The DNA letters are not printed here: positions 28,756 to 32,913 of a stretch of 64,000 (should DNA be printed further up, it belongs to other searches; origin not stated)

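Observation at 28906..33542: Isolated two-gene operon: coiled-coil-split Upf1/DNA2-like helicase plus translationally coupled winged-helix protein, a candidate uncharacterised defence or genome-surveillance system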

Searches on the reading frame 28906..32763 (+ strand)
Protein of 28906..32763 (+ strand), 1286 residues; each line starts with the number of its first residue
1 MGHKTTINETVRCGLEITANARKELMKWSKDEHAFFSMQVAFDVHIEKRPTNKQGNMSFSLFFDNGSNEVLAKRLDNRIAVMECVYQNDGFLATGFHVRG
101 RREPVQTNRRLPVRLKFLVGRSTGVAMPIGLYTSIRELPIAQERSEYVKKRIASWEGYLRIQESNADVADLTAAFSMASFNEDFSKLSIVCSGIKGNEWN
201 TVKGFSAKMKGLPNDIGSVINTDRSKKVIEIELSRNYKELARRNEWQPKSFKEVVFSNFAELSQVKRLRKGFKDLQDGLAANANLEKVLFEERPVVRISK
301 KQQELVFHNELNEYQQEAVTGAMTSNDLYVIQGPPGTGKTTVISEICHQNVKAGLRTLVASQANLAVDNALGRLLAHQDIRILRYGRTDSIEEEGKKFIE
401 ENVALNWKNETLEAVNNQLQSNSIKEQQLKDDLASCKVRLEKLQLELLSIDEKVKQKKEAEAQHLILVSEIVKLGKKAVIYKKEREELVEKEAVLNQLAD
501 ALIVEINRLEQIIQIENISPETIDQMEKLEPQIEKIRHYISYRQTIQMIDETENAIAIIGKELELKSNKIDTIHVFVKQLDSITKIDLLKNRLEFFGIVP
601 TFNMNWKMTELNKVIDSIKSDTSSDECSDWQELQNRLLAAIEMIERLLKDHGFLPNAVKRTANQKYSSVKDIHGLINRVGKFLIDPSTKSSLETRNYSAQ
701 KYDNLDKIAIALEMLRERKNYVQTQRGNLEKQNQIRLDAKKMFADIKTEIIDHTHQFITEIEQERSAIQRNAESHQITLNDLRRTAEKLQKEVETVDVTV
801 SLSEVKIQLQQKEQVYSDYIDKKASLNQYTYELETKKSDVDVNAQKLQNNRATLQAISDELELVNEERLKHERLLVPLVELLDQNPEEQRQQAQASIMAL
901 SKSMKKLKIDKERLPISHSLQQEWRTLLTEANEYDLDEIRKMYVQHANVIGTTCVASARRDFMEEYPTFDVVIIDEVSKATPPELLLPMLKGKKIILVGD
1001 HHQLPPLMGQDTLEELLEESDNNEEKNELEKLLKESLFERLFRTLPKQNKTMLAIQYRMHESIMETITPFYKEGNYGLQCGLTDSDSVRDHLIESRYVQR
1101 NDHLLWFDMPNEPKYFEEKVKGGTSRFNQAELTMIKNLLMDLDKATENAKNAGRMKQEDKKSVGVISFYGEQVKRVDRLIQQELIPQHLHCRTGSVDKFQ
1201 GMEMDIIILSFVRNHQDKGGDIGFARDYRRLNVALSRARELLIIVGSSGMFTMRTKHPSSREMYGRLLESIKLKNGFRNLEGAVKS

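Call 7: search_protein_families(library=pfam, proteins=[window:28906-32763:+], max_evalue=0.1)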
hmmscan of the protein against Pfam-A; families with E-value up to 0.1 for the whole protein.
window:28906-32763:+ (1286 aa): 21 families
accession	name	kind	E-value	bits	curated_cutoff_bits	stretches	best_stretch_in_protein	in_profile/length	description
PF13087.12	AAA_12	-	3.1e-44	151.3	27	1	1033-1248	1-194/195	AAA domain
PF13086.12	AAA_11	-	1.7e-37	130.1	27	1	310-1007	1-253/257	AAA domain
PF13604.12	AAA_30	-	2.5e-13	50.6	27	2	310-369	1-61/191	AAA domain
PF13245.12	AAA_19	-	1.2e-12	48.6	25.1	2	315-374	1-61/134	AAA domain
PF01443.25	Viral_helicase1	-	1.7e-07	31.7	21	0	965-1006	57-99/228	Viral superfamily 1 RNA helicase core domain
PF02562.22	PhoH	-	0.00044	20.2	27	1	314-374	7-68/205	PhoH-like protein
PF13191.12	AAA_16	-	0.00046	21.2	32.6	1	327-414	25-104/167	AAA ATPase domain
PF13538.12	UvrD_C_2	-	0.0023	18.2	27.4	1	1194-1245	5-52/52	UvrD-like helicase C-terminal domain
PF02492.25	cobW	-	0.0042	17.1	20.7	1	329-369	3-44/180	CobW/HypB/UreG, nucleotide-binding domain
PF20720.3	nSTAND3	-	0.0081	16.3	27.2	1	323-360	14-51/155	Novel STAND NTPase 3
PF13671.12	AAA_33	-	0.011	16.5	27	0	329-351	2-24/143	AAA domain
PF25199.1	nSTAND_NTPase5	-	0.013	15.7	34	1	325-366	40-82/145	Novel STAND NTPase 5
PF13401.12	AAA_22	-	0.019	15.7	27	1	327-452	6-92/130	AAA domain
PF00910.28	RNA_helicase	-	0.024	15.6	21.5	0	330-350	2-22/105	RNA helicase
PF00004.35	AAA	-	0.028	15.3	21.2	1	331-352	3-23/131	ATPase family associated with various cellular activities (AAA)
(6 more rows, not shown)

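Call 8: search_protein_families(library=padloc, proteins=[window:28906-32763:+], max_evalue=0.1)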
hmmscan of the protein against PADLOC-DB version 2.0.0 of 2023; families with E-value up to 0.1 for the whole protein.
window:28906-32763:+ (1286 aa): 6 families
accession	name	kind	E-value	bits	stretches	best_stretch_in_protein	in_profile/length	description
PDLC03920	MkoA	-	1.3e-110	369.4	2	887-1273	716-1099/1112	-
PDLC03921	MkoA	-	4e-98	327.7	2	802-1256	1143-1575/1607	-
PDLC03924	MkoC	-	1.1e-29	101.2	3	1121-1260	824-957/1136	-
PDLC05009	PDC-S37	-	1e-15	54.6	2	968-1036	937-1005/1550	-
PDLC02895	DpdJ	-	5.1e-05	18.3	1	1180-1248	383-454/2112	DpdJ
PDLC04140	mad8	-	0.00022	18.8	1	317-364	18-67/314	mads_8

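Call 9: search_protein_families(library=ncbifam, proteins=[window:28906-32763:+], max_evalue=0.1)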
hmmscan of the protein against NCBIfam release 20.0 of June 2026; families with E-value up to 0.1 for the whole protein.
window:28906-32763:+ (1286 aa): 8 families
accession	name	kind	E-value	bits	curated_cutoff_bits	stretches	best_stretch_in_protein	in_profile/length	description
TIGR00376.1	TIGR00376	hypoth_equivalog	3.2e-71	240.6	348.9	2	853-1252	249-615/639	IGHMBP2 family helicase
NF040671.1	PLuB_AAA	exception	8.7e-52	175.8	999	2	944-1252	932-1236/1256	PLuB system helicase-like protein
NF058533.1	antiphage_ProA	equivalog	1.5e-10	39.2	1500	1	315-1040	654-1373/1903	anti-phage protein ProA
TIGR01448.2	helicase_RecD2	equivalog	6.9e-10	37.7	500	2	300-356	306-361/713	SF1B family DNA helicase RecD2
TIGR01447.1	recD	equivalog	2.7e-08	32.8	310.15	2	963-1061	257-358/597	exodeoxyribonuclease V subunit alpha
NF042953.1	Hhe_antiphage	equivalog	2.7e-06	25.1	2000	1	968-1037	1281-1344/1797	DUF4011 domain-containing anti-phage protein Hhe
TIGR00955.1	3a01204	subfamily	0.046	12.3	736.35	1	296-352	20-77/617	pigment precursor permease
TIGR00064.1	ftsY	equivalog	0.057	12.7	260.7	1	296-361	48-114/279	signal recognition particle-docking protein FtsY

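Call 15: find_homologous_proteins(query=window:28906-32763:+, max_evalue=1e-10)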
Query window:28906-32763:+ (1286 aa): 2385 proteins with E <= 1e-10 among 8000 candidates; the best 120 are listed.
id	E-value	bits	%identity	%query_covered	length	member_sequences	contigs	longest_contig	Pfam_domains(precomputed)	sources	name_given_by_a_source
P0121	0.0e+0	2565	91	100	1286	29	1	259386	PF13087.13,PF13086.13,PF01443.25,PF13604.13,PF13245.13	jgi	-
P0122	0.0e+0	2538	89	100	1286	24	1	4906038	PF13087.13,PF13086.13,PF01443.25,PF13604.13,PF13245.13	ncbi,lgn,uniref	ncbi:AAA domain-containing protein [Sporosarcina sp. FSL K6-5500]|uniref:AAA domain-containing prote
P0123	0.0e+0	2457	86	100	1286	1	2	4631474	PF13087.13,PF13086.13,PF01443.25,PF13604.13,PF13245.13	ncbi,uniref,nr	ncbi:AAA family ATPase [Sporosarcina sp. ANT_H38]|uniref:AAA domain-containing protein n=1 Tax=Sporo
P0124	0.0e+0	2428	85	100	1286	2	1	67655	PF13087.13,PF13086.13,PF01443.25,PF13604.13,PF13245.13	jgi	-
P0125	0.0e+0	2150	76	100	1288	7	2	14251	PF13087.13,PF13086.13,PF01443.25,PF13604.13,PF13245.13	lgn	-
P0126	0.0e+0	2079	73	100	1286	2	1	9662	PF13087.13,PF13086.13,PF01443.25,PF13604.13,PF13245.13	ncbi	ncbi:MAG: AAA domain-containing protein [Sporosarcina sp.]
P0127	0.0e+0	2045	72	100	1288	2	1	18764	PF13087.13,PF13086.13,PF01443.25,PF13604.13,PF13245.13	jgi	jgi:superfamily I DNA and/or RNA helicase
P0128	0.0e+0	1993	70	99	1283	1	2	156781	PF13087.13,PF13086.13,PF01443.25,PF13604.13,PF13245.13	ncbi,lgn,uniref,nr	ncbi:AAA domain-containing protein [Filibacter tadaridae]|uniref:ATP-dependent RecD-like DNA helicas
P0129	0.0e+0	1975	69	100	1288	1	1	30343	PF13087.13,PF13086.13,PF01443.25,PF13604.13,PF13245.13,PF13191.13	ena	-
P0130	0.0e+0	1961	69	100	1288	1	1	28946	PF13087.13,PF13086.13,PF01443.25,PF13604.13,PF13245.13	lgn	-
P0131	0.0e+0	1960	70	100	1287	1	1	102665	PF13087.13,PF13086.13,PF01443.25,PF13604.13,PF13245.13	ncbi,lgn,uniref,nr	ncbi:AAA domain-containing protein [Sporosarcina limicola]|uniref:DNA polymerase III delta prime sub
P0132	0.0e+0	1946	69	99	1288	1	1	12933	PF13087.13,PF13086.13,PF01443.25,PF13604.13,PF13245.13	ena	-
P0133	0.0e+0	1929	68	100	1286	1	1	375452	PF13087.13,PF13086.13,PF01443.25,PF13604.13,PF13245.13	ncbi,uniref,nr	ncbi:DEAD/DEAH box helicase [Sporosarcina sp. G11-34]|uniref:DEAD/DEAH box helicase n=1 Tax=Sporosar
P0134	0.0e+0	1925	68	99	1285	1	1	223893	PF13087.13,PF13086.13,PF01443.25,PF13604.13,PF13245.13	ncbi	-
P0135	0.0e+0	1881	67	98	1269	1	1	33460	PF13087.13,PF13086.13,PF01443.25,PF13604.13,PF13245.13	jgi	-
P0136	0.0e+0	1878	67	100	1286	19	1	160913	PF13087.13,PF13086.13,PF01443.25,PF13604.13,PF13245.13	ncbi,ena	-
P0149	0.0e+0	1745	63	100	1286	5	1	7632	PF13087.13,PF13086.13,PF01443.25,PF13604.13,PF13245.13,PF02562.23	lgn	-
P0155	0.0e+0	1660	60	100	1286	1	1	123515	PF13087.13,PF13086.13,PF01443.25,PF13604.13,PF13245.13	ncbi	ncbi:DEAD/DEAH box helicase [Sporosarcina sp. CAU 1771]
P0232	0.0e+0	1348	52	99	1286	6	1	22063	PF13087.13,PF13086.13,PF01443.25,PF13604.13,PF13245.13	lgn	-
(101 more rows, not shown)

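Call 18: search_solved_structures(query=window:28906-32763:+, max_evalue=0.00001)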
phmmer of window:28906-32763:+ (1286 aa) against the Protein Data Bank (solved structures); distinct sequences matched with E-value up to 0.00001: 24.
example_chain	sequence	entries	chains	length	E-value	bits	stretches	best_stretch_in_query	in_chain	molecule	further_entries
4b3g_A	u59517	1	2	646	1.1e-36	129.4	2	945-1247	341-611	DNA-BINDING PROTEIN SMUBP-2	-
4b3f_X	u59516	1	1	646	1.4e-36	129.1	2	945-1247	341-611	DNA-BINDING PROTEIN SMUBP-2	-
5eaw_A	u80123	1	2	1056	4.1e-29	104.4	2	937-1249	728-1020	DNA replication ATP-dependent helicase/nuclease DNA2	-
5eax_A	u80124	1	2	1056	4.1e-29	104.4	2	937-1249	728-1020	DNA replication ATP-dependent helicase/nuclease DNA2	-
5ean_A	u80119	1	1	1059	4.1e-29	104.4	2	937-1249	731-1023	DNA replication ATP-dependent helicase/nuclease DNA2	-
2xzo_A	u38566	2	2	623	5.2e-28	100.7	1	943-1249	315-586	REGULATOR OF NONSENSE TRANSCRIPTS 1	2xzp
2gjk_A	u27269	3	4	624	5.2e-28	100.7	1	943-1249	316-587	Regulator of nonsense transcripts 1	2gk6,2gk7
6ej5_A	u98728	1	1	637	5.7e-28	100.6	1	942-1249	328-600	Regulator of nonsense transcripts 1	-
2wjv_A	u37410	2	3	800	1.4e-27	99.3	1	942-1249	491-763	REGULATOR OF NONSENSE TRANSCRIPTS 1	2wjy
9qwn_A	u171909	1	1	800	1.4e-27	99.3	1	942-1249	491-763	Isoform 2 of Regulator of nonsense transcripts 1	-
8rd3_A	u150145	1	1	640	6.6e-27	97.1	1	944-1250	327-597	ATP-dependent helicase NAM7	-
2xzl_A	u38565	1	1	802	1.5e-26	95.9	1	944-1249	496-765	ATP-DEPENDENT HELICASE NAM7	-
9qdq_A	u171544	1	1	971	2.8e-26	95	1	944-1249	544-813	ATP-dependent helicase NAM7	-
8ftm_A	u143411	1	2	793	2.1e-18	68.9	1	877-1251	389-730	5'-3' RNA helicase-like protein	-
5mzn_A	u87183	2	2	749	2.2e-18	68.8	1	947-1247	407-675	Helicase SEN1,Helicase SEN1 | Helicase SEN1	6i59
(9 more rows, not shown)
